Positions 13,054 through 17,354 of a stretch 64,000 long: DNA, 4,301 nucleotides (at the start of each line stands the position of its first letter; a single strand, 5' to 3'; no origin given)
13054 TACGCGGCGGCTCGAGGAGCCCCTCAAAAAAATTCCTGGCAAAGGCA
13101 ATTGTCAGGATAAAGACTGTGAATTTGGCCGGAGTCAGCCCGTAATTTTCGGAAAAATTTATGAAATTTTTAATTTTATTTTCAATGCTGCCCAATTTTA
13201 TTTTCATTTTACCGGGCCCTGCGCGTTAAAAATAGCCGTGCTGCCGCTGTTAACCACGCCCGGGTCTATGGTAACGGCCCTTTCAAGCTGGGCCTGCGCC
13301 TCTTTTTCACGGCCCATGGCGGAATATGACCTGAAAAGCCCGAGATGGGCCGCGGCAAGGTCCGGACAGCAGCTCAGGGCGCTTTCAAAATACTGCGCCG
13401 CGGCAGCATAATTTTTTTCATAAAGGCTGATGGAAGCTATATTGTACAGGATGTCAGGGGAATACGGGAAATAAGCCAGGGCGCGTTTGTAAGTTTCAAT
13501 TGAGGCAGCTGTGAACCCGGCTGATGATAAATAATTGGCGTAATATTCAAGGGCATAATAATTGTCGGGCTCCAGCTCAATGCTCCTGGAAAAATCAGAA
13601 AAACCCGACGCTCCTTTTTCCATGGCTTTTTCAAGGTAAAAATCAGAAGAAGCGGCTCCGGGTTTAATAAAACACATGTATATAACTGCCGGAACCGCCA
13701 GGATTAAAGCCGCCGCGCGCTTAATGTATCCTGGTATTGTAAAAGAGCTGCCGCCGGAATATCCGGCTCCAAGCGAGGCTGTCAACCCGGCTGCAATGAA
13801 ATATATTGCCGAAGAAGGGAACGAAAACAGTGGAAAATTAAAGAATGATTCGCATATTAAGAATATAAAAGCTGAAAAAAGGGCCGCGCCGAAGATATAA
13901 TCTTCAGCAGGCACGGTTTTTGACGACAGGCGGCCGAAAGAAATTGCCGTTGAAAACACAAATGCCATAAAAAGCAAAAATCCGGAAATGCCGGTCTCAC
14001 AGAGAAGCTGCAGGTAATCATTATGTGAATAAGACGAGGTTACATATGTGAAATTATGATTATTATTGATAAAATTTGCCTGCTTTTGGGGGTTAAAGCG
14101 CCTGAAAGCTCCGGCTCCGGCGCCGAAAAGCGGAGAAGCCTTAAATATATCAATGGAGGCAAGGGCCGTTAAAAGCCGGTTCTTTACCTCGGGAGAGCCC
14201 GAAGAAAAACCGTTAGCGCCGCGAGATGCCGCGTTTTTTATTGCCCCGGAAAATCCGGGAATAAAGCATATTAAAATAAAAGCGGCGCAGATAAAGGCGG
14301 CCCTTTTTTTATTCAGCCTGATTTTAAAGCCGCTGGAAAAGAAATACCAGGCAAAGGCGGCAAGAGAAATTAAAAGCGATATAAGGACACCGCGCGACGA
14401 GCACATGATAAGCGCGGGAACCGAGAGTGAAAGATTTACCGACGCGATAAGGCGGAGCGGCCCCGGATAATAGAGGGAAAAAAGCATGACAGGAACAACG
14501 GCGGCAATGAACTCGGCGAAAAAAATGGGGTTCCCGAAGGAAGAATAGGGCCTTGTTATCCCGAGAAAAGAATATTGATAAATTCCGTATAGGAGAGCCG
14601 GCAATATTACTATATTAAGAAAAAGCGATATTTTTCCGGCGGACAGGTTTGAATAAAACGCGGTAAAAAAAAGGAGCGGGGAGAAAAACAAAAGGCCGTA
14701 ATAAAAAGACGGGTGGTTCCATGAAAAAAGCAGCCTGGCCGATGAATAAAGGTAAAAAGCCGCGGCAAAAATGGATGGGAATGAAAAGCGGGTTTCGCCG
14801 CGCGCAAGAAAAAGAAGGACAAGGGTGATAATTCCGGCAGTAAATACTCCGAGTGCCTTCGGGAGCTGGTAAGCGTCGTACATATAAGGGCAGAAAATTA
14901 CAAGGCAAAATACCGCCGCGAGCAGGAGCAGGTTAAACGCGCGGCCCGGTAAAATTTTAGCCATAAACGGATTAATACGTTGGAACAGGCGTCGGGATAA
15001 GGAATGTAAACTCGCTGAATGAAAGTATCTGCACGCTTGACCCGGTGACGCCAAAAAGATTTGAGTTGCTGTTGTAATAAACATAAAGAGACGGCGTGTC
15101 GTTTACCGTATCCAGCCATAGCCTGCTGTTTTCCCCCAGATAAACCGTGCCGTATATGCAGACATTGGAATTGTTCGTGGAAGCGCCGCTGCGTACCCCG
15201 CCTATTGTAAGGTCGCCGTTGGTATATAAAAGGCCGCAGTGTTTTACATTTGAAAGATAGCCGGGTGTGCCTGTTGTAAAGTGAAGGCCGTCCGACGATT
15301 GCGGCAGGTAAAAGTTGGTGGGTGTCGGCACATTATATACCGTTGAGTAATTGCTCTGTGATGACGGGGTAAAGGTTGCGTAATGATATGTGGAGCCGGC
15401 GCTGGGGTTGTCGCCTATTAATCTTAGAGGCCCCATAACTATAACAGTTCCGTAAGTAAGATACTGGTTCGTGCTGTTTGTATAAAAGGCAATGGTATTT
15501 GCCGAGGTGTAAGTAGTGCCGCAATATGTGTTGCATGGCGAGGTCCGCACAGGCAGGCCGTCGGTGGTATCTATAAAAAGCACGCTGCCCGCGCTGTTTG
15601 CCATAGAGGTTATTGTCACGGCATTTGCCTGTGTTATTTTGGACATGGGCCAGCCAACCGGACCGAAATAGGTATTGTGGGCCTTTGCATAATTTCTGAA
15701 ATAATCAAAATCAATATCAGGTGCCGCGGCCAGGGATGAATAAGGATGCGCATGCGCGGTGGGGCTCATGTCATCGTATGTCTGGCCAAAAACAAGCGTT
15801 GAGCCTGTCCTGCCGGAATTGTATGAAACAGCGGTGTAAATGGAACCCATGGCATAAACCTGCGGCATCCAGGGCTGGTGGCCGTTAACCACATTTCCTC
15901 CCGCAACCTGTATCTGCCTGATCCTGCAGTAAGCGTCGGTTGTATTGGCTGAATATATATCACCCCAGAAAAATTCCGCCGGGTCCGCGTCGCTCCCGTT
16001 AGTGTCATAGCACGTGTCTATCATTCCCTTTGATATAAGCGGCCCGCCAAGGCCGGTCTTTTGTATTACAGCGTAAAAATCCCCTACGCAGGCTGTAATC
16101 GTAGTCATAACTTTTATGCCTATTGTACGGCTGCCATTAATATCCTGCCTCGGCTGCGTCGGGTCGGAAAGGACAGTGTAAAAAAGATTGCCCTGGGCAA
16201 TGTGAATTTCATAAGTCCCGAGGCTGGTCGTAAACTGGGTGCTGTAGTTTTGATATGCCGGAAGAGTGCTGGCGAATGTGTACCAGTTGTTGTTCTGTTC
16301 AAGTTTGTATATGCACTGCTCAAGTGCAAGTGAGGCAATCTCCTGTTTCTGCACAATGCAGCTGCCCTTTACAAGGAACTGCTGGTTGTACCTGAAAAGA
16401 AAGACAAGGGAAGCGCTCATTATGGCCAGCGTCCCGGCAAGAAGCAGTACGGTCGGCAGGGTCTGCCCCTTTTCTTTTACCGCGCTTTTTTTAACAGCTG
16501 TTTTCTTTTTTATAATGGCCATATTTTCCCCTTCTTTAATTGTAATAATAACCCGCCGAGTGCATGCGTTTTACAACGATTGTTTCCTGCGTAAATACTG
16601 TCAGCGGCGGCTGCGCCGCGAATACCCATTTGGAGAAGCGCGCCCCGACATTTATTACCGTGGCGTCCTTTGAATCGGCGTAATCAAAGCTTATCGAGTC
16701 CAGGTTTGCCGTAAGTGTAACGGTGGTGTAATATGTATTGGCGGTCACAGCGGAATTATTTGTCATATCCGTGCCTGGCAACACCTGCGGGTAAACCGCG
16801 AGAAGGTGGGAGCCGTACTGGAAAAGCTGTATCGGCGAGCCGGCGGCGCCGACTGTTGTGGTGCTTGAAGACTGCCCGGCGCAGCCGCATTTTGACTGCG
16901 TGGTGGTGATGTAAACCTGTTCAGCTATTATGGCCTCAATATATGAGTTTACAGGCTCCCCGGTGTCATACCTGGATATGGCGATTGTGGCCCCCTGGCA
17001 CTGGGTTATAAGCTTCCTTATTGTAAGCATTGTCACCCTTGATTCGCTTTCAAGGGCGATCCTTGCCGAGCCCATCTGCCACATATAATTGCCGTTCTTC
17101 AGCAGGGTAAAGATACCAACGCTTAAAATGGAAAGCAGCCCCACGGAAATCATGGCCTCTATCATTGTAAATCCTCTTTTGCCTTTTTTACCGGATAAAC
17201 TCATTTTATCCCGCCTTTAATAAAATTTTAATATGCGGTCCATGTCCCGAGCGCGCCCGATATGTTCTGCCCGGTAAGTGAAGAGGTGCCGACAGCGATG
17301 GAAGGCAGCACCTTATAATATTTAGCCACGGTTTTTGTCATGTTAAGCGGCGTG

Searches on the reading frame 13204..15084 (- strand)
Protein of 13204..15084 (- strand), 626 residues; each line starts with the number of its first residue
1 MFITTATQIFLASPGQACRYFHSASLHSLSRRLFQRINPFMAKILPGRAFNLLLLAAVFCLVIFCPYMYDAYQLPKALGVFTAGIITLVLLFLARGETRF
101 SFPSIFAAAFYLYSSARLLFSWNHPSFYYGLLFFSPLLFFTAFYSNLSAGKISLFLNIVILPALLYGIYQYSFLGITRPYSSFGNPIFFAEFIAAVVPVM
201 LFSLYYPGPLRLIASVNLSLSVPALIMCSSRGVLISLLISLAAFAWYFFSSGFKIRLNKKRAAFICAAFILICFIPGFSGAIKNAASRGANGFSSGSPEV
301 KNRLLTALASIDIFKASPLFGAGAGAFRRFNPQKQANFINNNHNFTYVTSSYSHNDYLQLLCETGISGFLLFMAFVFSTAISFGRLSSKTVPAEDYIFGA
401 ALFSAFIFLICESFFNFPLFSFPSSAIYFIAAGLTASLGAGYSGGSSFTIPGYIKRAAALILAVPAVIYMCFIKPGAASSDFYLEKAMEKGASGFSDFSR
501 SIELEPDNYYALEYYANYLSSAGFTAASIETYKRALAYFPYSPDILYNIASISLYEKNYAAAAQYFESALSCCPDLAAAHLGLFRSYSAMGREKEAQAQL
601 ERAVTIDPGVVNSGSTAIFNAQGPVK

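Call 10: search_protein_families(library=pfam, proteins=[window:13204-15084:-], max_evalue=0.001)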
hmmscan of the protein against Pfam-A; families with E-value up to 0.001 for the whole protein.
window:13204-15084:- (626 aa): 10 families
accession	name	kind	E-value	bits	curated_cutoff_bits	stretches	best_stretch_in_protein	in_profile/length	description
PF04932.20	Wzy_C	-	4.7e-18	65.8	31.7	1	218-373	3-149/149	O-Antigen ligase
PF14559.12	TPR_19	-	3.6e-09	37.3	25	1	555-608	3-56/68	Tetratricopeptide repeat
PF13431.12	TPR_17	-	2.4e-08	34.1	24.4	0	499-523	3-27/34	Tetratricopeptide repeat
PF07719.23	TPR_2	-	2.8e-08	33.7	27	0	543-575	1-33/34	Tetratricopeptide repeat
PF13428.12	TPR_14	-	1.3e-07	32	23.5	0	543-583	1-41/44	Tetratricopeptide repeat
PF13181.12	TPR_8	-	1.6e-07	31.4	25.7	0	544-573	2-31/34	Tetratricopeptide repeat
PF13432.12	TPR_16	-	1.8e-07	31.9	32.7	1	516-575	4-63/65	Tetratricopeptide repeat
PF00515.34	TPR_1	-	2.3e-07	30.8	27.8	0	544-575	2-33/34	Tetratricopeptide repeat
PF13424.12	TPR_12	-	0.00046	20.8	30.1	1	545-607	5-75/77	Tetratricopeptide repeat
PF13414.12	TPR_11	-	0.00047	20.2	26.8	0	527-550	12-35/42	TPR repeat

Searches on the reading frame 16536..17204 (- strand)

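Call 23: search_protein_families(library=pfam, proteins=[window:16536-17204:-], max_evalue=0.0001)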
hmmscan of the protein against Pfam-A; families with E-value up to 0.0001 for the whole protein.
window:16536-17204:- (222 aa): 1 family
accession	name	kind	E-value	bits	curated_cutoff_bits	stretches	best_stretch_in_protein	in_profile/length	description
PF07963.17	N_methyl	-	1.4e-06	28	21.2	1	7-32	2-27/27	Prokaryotic N-terminal methylation motif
